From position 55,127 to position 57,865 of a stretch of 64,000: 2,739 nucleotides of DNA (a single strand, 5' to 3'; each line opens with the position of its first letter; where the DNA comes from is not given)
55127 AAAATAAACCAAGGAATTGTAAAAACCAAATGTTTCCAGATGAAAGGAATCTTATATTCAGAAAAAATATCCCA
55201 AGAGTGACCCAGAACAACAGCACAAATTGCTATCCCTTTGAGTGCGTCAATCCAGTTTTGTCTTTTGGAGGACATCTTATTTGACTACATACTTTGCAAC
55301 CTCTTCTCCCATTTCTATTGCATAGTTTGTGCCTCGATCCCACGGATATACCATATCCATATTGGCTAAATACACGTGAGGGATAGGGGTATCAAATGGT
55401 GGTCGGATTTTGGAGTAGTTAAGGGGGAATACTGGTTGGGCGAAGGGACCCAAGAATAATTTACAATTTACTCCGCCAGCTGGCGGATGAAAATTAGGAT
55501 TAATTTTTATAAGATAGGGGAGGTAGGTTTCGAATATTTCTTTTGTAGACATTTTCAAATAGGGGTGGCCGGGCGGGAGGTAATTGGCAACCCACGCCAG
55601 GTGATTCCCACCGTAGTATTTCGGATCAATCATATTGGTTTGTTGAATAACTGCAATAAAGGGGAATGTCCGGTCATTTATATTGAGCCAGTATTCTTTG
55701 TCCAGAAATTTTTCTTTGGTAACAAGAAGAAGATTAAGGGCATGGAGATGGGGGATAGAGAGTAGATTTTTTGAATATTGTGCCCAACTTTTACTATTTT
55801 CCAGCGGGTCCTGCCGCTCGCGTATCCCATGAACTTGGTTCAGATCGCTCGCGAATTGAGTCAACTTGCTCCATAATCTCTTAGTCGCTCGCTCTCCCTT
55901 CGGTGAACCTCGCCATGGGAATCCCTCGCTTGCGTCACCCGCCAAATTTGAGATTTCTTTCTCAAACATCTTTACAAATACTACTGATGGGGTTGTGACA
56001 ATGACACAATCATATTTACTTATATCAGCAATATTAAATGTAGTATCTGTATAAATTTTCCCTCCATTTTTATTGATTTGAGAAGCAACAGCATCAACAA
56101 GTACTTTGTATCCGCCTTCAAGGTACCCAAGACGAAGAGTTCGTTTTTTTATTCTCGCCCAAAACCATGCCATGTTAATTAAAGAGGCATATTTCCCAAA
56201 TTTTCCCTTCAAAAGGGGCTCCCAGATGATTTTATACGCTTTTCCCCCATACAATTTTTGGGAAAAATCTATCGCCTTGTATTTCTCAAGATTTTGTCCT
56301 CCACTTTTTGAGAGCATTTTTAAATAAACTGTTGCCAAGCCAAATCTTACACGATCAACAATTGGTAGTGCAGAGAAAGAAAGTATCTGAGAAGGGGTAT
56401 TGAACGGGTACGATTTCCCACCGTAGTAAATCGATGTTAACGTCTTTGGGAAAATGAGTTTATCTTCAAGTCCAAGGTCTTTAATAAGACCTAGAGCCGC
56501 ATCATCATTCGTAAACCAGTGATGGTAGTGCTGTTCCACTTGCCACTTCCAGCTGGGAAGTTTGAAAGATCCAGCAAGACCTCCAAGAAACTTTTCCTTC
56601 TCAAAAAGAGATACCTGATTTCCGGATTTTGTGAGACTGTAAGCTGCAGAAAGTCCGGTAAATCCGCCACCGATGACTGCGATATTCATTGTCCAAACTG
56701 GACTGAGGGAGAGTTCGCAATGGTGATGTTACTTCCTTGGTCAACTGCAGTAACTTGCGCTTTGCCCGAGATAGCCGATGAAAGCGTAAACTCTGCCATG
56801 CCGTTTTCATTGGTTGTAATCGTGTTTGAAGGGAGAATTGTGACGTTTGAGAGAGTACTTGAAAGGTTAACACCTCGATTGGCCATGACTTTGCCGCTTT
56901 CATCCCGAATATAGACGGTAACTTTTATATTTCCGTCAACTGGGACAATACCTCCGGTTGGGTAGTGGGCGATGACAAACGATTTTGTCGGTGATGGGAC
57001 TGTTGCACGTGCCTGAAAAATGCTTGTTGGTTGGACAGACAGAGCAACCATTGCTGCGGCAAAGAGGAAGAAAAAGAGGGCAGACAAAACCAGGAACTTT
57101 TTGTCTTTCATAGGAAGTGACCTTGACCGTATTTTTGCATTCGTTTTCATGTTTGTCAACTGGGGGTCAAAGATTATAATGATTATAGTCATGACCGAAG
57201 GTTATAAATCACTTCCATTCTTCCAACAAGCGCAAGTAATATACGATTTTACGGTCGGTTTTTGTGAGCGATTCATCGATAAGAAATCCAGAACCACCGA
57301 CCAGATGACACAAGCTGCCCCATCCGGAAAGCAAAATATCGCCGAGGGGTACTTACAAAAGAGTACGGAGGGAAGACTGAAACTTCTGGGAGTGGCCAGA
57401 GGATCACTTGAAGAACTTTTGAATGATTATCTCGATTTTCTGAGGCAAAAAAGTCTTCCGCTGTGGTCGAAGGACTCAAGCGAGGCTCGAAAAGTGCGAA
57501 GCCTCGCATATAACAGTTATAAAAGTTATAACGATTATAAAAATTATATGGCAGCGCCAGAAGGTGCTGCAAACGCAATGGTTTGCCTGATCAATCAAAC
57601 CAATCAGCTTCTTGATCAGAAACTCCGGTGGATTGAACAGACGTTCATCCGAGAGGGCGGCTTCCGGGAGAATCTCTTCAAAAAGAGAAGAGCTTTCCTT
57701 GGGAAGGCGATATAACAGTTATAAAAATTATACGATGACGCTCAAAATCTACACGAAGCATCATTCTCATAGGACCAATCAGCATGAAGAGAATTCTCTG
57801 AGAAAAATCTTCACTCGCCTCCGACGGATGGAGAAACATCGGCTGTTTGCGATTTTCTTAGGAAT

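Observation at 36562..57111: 20-kb glycan-assembly locus: UbiA (DPPR-synthase-like) plus GT2 polyprenyl-P-sugar synthase plus six GT-C-type membrane transferases, encoded alongside PT-linker secreted proteins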

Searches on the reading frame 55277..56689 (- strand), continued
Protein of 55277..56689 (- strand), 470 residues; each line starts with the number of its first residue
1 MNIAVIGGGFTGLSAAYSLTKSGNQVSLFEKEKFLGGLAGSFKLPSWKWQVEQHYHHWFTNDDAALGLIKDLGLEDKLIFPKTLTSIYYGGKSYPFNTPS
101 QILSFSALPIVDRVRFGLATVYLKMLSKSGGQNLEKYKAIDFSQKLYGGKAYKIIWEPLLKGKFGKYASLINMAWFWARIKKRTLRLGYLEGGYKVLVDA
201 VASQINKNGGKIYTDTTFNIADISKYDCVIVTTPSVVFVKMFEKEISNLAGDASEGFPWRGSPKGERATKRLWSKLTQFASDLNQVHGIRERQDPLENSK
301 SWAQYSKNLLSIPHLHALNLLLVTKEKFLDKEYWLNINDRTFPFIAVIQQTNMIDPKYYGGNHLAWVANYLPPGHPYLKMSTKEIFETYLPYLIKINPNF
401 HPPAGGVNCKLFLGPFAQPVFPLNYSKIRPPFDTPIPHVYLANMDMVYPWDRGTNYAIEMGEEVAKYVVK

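Call 94: search_protein_families(library=pfam, proteins=[L048:2446-3903:+, L048:3903-5237:+, L048:5253-5987:+, L048:5990-6919:+, L048:6932-8212:+, L048:8212-8625:+, L048:8759-9307:-, L048:9303-10889:-, L048:11135-12763:-, L048:1310-2218:+], max_evalue=0.001)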
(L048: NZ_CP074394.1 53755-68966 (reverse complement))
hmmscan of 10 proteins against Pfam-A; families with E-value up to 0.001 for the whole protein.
L048:2446-3903:+ (486 aa): 3 families
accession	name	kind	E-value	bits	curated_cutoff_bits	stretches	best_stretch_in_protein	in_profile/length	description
PF01040.23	UbiA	-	3.6e-27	95.7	34.2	1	219-461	9-241/250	UbiA prenyltransferase family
PF12710.13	HAD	-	6.8e-10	40.1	27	1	22-159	3-187/189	haloacid dehalogenase-like hydrolase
PF00702.32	Hydrolase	-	1.3e-05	26.2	26.4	0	58-158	78-185/191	haloacid dehalogenase-like hydrolase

L048:3903-5237:+ (445 aa): 1 family
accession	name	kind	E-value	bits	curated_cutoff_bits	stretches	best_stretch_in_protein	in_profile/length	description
PF01565.28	FAD_binding_4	-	1e-17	64.5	26.4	1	23-156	4-138/139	FAD binding domain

L048:5253-5987:+ (245 aa): 3 families
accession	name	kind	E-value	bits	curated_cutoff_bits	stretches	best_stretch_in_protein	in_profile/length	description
PF00106.31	adh_short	-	1.7e-28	99.9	26.6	1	3-191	3-190/195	short chain dehydrogenase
PF13561.12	adh_short_C2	-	1.4e-25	90.7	27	1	7-196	1-189/236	Enoyl-(Acyl carrier protein) reductase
PF08659.16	KR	-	2.6e-05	24.7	22.6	1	3-162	3-161/180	KR domain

L048:5990-6919:+ (310 aa): 10 families
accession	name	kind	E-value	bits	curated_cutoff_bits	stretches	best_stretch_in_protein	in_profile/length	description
PF01370.27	Epimerase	-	6.4e-21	75.3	20.9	1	4-206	1-230/240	NAD dependent epimerase/dehydratase family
PF01073.25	3Beta_HSD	-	8.6e-13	48.4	22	1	5-199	1-227/280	3-beta hydroxysteroid dehydrogenase/isomerase family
PF13460.12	NAD_binding_10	-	1e-08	35.7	27.2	1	8-151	1-144/184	NAD(P)H-binding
PF07993.18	NAD_binding_4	-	4e-07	29.9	20.1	0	124-167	175-218/258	Male sterility protein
PF04321.23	RmlD_sub_bind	-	2.2e-06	27.4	27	1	3-227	2-228/287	RmlD substrate binding domain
PF00056.29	Ldh_1_N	-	8.8e-05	23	27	1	3-137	2-140/141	lactate/malate dehydrogenase, NAD binding domain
PF16363.11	GDP_Man_Dehyd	-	0.00023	21.2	27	0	6-118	2-132/332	GDP-mannose 4,6 dehydratase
PF01113.26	DapB_N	-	0.00037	21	25.6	1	3-72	2-71/124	Dihydrodipicolinate reductase, N-terminus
PF02719.21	Polysacc_synt_2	-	0.0008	19.1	20.2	0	4-142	1-154/293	Polysaccharide biosynthesis protein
PF01118.30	Semialdhyde_dh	-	0.00093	20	26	0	3-75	1-73/121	Semialdehyde dehydrogenase, NAD binding domain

L048:6932-8212:+ (427 aa): 11 families
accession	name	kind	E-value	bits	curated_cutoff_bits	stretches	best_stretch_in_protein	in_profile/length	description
PF01593.30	Amino_oxidase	-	3e-28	99.7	19.8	1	13-356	3-366/443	Flavin containing amine oxidoreductase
PF01266.30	DAO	-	4.7e-14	53.1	27.9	2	3-38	1-37/353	FAD dependent oxidoreductase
PF13450.12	NAD_binding_8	-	2.1e-10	41.1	21.9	1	6-71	1-68/68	NAD(P)-binding Rossmann-like domain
PF12831.13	FAD_oxidored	-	1.1e-09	38.6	27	1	4-41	2-39/416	FAD dependent oxidoreductase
PF03486.20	HI0933_like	-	9.5e-09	35.5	50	1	3-36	2-35/244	HI0933-like protein Rossmann domain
PF00070.33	Pyr_redox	-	6.3e-07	30.3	22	0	3-35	1-33/82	Pyridine nucleotide-disulphide oxidoreductase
PF00890.30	FAD_binding_2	-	1.1e-06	28.6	20.4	1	4-42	2-39/414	FAD binding domain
PF07992.20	Pyr_redox_2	-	2.4e-06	27.6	26.1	1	3-33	2-32/291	Pyridine nucleotide-disulphide oxidoreductase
PF05834.18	Lycopene_cycl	-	9.9e-05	22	23.4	0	4-33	2-33/380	Lycopene cyclase protein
PF01262.27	AlaDh_PNT_C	-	0.00053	19.9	23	1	2-32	29-59/214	Alanine dehydrogenase/PNT, C-terminal domain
PF03721.20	UDPG_MGDP_dh_N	-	0.00062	19.8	27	0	3-34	2-33/187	UDP-glucose/GDP-mannose dehydrogenase family, NAD binding domain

L048:8212-8625:+ (138 aa): 1 family
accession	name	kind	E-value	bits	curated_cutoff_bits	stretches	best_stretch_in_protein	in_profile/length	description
PF04138.20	GtrA_DPMS_TM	-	3.2e-16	60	26.1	1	15-135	1-117/117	GtrA/DPMS, transmembrane domain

L048:8759-9307:- (183 aa): 0 families

L048:9303-10889:- (529 aa): 0 families

L048:11135-12763:- (543 aa): 0 families

L048:1310-2218:+ (303 aa): 1 family
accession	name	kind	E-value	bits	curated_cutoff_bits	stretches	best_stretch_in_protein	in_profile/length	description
PF13578.12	Methyltransf_24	-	7.7e-26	91.5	26.3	1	13-128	1-105/105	Methyltransferase domain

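Call 95: get_annotated_region(hit=H1, flank=9000)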
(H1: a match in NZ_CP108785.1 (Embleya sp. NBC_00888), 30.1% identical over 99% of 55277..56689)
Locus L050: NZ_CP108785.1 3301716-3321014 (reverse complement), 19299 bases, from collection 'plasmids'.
description: Embleya sp. NBC_00888 plasmid unnamed1, complete sequence
organism: Embleya sp. NBC_00888 (NCBI taxid 2975960)
taxonomy: Bacteria; Actinomycetota; Actinomycetes; Kitasatosporales; Streptomycetaceae; Embleya; Embleya sp. NBC 00888
host: -; source: -; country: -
typing (MOB-suite, as given by PLSDB): mobilizable; relaxase MOBP
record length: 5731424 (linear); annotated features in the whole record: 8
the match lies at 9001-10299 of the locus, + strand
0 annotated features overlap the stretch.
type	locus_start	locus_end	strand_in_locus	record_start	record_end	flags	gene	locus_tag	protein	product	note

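Call 96: get_annotated_region(hit=H5, flank=8000)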
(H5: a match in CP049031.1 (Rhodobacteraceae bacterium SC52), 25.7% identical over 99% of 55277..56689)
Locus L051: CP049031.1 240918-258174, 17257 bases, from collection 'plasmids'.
description: Rhodobacteraceae bacterium SC52 plasmid pSC52_3, complete sequence
organism: Rhodobacteraceae bacterium SC52 (NCBI taxid 2745590)
taxonomy: Bacteria; Pseudomonadota; Alphaproteobacteria; Rhodobacterales; Paracoccaceae; ; Rhodobacteraceae bacterium SC52
host: -; source: Apostichopus japonicus,pure culture,Intestine content; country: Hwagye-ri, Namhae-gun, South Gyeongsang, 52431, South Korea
typing (MOB-suite, as given by PLSDB): non-mobilizable
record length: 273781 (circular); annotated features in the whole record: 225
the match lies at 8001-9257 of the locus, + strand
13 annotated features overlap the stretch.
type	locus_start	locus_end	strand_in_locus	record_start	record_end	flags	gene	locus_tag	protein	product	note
CDS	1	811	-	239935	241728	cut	-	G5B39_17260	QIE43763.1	ABC transporter ATP-binding protein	-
CDS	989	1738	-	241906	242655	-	-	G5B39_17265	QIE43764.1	hypothetical protein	-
CDS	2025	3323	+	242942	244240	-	-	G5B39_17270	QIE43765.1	hypothetical protein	-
CDS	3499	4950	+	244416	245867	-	-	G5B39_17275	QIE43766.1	UbiA family prenyltransferase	-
CDS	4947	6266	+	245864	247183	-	-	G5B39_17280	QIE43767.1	FAD-binding oxidoreductase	-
CDS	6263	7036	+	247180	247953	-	-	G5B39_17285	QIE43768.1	SDR family NAD(P)-dependent oxidoreductase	-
CDS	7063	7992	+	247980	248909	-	-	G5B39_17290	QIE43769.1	NAD-dependent epimerase/dehydratase family protein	-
CDS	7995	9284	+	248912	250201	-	-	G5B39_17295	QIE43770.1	NAD(P)/FAD-dependent oxidoreductase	-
CDS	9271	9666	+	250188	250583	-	-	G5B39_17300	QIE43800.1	GtrA family protein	-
CDS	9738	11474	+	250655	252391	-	-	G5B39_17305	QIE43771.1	hypothetical protein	-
CDS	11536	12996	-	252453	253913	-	-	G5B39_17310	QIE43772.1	glycosyltransferase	-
CDS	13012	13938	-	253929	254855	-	-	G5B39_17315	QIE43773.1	NAD-dependent epimerase/dehydratase family protein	-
CDS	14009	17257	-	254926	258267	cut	-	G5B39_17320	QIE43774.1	glycosyltransferase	-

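Call 97: get_annotated_region(hit=H3, flank=8000)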
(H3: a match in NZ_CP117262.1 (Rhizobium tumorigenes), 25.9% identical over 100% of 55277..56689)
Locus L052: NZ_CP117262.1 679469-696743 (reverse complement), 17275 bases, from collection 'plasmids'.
description: Rhizobium tumorigenes strain 932 plasmid pRt932, complete sequence
organism: Rhizobium tumorigenes (NCBI taxid 2041385)
taxonomy: Bacteria; Pseudomonadota; Alphaproteobacteria; Hyphomicrobiales; Rhizobiaceae; Rhizobium; Rhizobium tumorigenes
host: -; source: Rubus sp.,pure bacterial culture,Aerial tumor; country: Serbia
typing (MOB-suite, as given by PLSDB): non-mobilizable
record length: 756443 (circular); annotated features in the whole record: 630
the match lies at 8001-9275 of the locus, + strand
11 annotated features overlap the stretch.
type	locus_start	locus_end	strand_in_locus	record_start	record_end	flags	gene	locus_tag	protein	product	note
CDS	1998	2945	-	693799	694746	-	-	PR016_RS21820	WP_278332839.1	HEPN domain-containing protein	-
CDS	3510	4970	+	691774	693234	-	-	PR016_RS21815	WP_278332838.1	UbiA family prenyltransferase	-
CDS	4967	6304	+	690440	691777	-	-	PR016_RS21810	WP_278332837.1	FAD-binding oxidoreductase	-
CDS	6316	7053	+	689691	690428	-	-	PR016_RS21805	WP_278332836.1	SDR family NAD(P)-dependent oxidoreductase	-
CDS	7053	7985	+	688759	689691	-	-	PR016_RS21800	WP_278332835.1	NAD-dependent epimerase/dehydratase family protein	-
CDS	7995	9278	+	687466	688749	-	-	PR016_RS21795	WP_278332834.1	NAD(P)/FAD-dependent oxidoreductase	-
CDS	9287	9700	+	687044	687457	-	-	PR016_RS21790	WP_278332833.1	GtrA family protein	-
CDS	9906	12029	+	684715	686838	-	-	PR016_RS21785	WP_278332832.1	hypothetical protein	-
CDS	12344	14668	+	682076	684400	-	-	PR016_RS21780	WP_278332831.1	hypothetical protein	-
CDS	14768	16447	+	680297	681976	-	pseG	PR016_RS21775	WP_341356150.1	UDP-2,4-diacetamido-2,4, 6-trideoxy-beta-L-altropyranose hydrolase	-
CDS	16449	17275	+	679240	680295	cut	pseI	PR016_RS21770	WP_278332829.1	pseudaminic acid synthase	-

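Call 101: search_protein_families(library=pfam, proteins=[L050:1427-4615:-, L050:6741-7973:+, L050:8000-8974:+, L050:8974-10362:+, L050:13723-15273:+, L050:15290-16255:-, L051:9738-11471:+, L052:9906-12026:+, L048:9303-10889:-, L051:2025-3320:+], max_evalue=0.01)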
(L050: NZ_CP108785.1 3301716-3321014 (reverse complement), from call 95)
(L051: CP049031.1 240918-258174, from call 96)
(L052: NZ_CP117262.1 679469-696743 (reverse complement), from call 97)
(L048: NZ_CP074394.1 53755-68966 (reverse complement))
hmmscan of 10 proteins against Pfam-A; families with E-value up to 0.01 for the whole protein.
L050:1427-4615:- (1063 aa): 6 families
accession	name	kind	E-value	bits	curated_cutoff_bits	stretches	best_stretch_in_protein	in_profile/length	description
PF00501.34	AMP-binding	-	8.3e-75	252.4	29.9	1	30-388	2-384/384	AMP-binding enzyme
PF07993.18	NAD_binding_4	-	4.6e-53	180.4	20.1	1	681-919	1-254/258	Male sterility protein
PF01370.27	Epimerase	-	2.5e-12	47.2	20.9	1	679-898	1-194/240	NAD dependent epimerase/dehydratase family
PF00550.31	PP-binding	-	5.7e-11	42.9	20.8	1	557-619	2-66/67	Phosphopantetheine attachment site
PF13193.12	AMP-binding_C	-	1.4e-08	35.9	24.5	1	447-519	1-76/76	AMP-binding enzyme C-terminal domain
PF01073.25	3Beta_HSD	-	0.00047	19.7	22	1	681-863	2-163/280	3-beta hydroxysteroid dehydrogenase/isomerase family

L050:6741-7973:+ (411 aa): 5 families
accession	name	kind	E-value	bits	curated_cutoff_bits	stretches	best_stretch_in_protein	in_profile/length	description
PF01041.23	DegT_DnrJ_EryC1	-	7.2e-76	256.2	19.8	1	32-294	17-281/360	DegT/DnrJ/EryC1/StrS aminotransferase family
PF00155.27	Aminotran_1_2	-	1.7e-06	27.9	19.7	1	44-161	47-187/361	Aminotransferase class I and II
PF00266.25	Aminotran_5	-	2.2e-06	27.3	21.5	1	59-165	66-181/371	Aminotransferase class-V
PF01053.26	Cys_Met_Meta_PP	-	2.2e-06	27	27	1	43-171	56-185/381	Cys/Met metabolism PLP-dependent enzyme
PF01212.27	Beta_elim_lyase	-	7.3e-06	26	27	1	26-161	19-170/288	Beta-eliminating lyase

L050:8000-8974:+ (325 aa): 5 families
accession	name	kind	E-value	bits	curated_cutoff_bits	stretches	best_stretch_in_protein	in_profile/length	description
PF00535.33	Glycos_transf_2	-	3e-35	122.1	23.3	1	18-182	1-167/168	Glycosyl transferase family 2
PF13641.12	Glyco_tranf_2_3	-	4.5e-11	43.7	27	1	17-217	3-199/230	Glycosyltransferase like family 2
PF13506.12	Glyco_transf_21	-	0.00025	21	21.7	1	91-185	22-120/174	Glycosyl transferase family 21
PF10111.15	Glyco_tranf_2_2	-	0.0017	18.3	27.3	1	18-109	1-91/276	Glycosyltransferase like family 2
PF13704.12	Glyco_tranf_2_4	-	0.0026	18.6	27.5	1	44-109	15-81/98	Glycosyl transferase family 2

L050:8974-10362:+ (463 aa): 11 families
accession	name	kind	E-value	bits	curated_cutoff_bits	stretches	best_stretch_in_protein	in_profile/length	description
PF01593.30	Amino_oxidase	-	4.1e-27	96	19.8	1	18-438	1-438/443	Flavin containing amine oxidoreductase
PF01266.30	DAO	-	3.7e-13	50.2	27.9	1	10-416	1-332/353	FAD dependent oxidoreductase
PF13450.12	NAD_binding_8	-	2.3e-11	44.2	21.9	1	13-77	1-67/68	NAD(P)-binding Rossmann-like domain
PF00890.30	FAD_binding_2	-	9.4e-08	32.1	20.4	1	10-56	1-44/414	FAD binding domain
PF12831.13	FAD_oxidored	-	7.6e-07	29.2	27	1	10-47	1-38/416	FAD dependent oxidoreductase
PF03486.20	HI0933_like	-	3.1e-06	27.2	50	1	10-44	2-36/244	HI0933-like protein Rossmann domain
PF01946.23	Thi4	-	5.8e-06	26.2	26.2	1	9-47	18-57/235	Thi4 family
PF05834.18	Lycopene_cycl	-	2.1e-05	24.2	23.4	0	10-43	1-36/380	Lycopene cyclase protein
PF00070.33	Pyr_redox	-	5.1e-05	24.1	22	1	11-44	2-35/82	Pyridine nucleotide-disulphide oxidoreductase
PF01494.25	FAD_binding_3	-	5.7e-05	22.9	22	1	9-40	2-33/349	FAD binding domain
PF07992.20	Pyr_redox_2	-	0.00022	21.2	26.1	1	9-41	1-33/291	Pyridine nucleotide-disulphide oxidoreductase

L050:13723-15273:+ (517 aa): 9 families
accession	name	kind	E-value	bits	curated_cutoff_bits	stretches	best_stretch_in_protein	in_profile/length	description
PF05199.19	GMC_oxred_C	-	4.2e-19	69.9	24.6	1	427-506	38-139/139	GMC oxidoreductase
PF00732.25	GMC_oxred_N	-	7.8e-10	39.4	23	1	207-295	113-202/218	GMC oxidoreductase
PF00890.30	FAD_binding_2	-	1.8e-09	37.8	20.4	2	23-54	1-32/414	FAD binding domain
PF01266.30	DAO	-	6.1e-09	36.3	27.9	1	23-56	1-34/353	FAD dependent oxidoreductase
PF13450.12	NAD_binding_8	-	4.1e-06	27.4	21.9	1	26-54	1-29/68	NAD(P)-binding Rossmann-like domain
PF07992.20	Pyr_redox_2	-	8.4e-06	25.8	26.1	1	23-54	2-33/291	Pyridine nucleotide-disulphide oxidoreductase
PF00070.33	Pyr_redox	-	0.00018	22.4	22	0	24-56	2-34/82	Pyridine nucleotide-disulphide oxidoreductase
PF12831.13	FAD_oxidored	-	0.0038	17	27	0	23-56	1-34/416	FAD dependent oxidoreductase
PF01494.25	FAD_binding_3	-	0.006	16.3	22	1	22-52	2-32/349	FAD binding domain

L050:15290-16255:- (322 aa): 2 families
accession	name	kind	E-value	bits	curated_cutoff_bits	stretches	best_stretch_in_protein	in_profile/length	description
PF00480.26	ROK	-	3.4e-61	207.8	22.9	1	11-306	2-291/294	ROK family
PF01869.26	BcrAD_BadFG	-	0.0055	16.7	31.5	0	11-60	1-55/271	BadF/BadG/BcrA/BcrD ATPase family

L051:9738-11471:+ (578 aa): 0 families

L052:9906-12026:+ (707 aa): 0 families

L048:9303-10889:- (529 aa): 0 families

L051:2025-3320:+ (432 aa): 1 family
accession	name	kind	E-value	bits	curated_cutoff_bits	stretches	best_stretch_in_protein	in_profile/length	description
PF10043.14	DUF2279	-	0.0047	18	28.6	0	314-360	40-85/91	Predicted periplasmic lipoprotein (DUF2279)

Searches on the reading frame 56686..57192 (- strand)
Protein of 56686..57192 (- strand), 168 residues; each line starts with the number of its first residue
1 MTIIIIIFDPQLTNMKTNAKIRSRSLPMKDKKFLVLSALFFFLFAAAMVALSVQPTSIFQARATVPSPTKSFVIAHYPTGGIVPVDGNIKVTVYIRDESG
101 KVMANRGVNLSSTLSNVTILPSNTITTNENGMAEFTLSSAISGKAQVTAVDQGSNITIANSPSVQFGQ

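Call 5: search_protein_families(library=pfam, proteins=[window:56686-57192:-], max_evalue=0.01)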
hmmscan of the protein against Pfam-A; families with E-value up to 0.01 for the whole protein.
window:56686-57192:- (168 aa): 3 families
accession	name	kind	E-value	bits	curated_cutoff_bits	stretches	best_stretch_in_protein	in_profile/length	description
PF02369.22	Big_1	-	7.5e-11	42.4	34.9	1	89-160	19-86/93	Bacterial Ig-like domain (group 1)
PF09134.16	Invasin_D3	-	1.1e-07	32.7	33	1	89-166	22-95/98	Invasin, domain 3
PF17789.7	MG4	-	0.0043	17.7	24.7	1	91-146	18-70/95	Macroglobulin domain MG4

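Call 7: search_protein_families(library=ncbifam, proteins=[window:56686-57192:-], max_evalue=0.01)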
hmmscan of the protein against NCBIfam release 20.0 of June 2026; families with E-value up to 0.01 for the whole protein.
window:56686-57192:- (168 aa): 2 families
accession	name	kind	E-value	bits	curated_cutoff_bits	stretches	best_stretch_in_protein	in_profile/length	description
NF033627.3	intimin_all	equivalog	0.00072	17.5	1400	1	89-166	678-750/939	intimin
NF033639.1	intimin_alpha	exception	0.0072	14.1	2050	1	89-166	678-750/940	intimin type alpha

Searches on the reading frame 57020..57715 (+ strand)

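Call 5: search_protein_families(library=pfam, proteins=[window:57020-57715:+], max_evalue=0.01)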
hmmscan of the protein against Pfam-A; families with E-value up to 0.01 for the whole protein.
window:57020-57715:+ (231 aa): 1 family
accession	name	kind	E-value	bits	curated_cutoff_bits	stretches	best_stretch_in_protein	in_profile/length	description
PF05635.17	23S_rRNA_IVP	-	2.5e-08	34.5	33.8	1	71-135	13-74/106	23S rRNA-intervening sequence protein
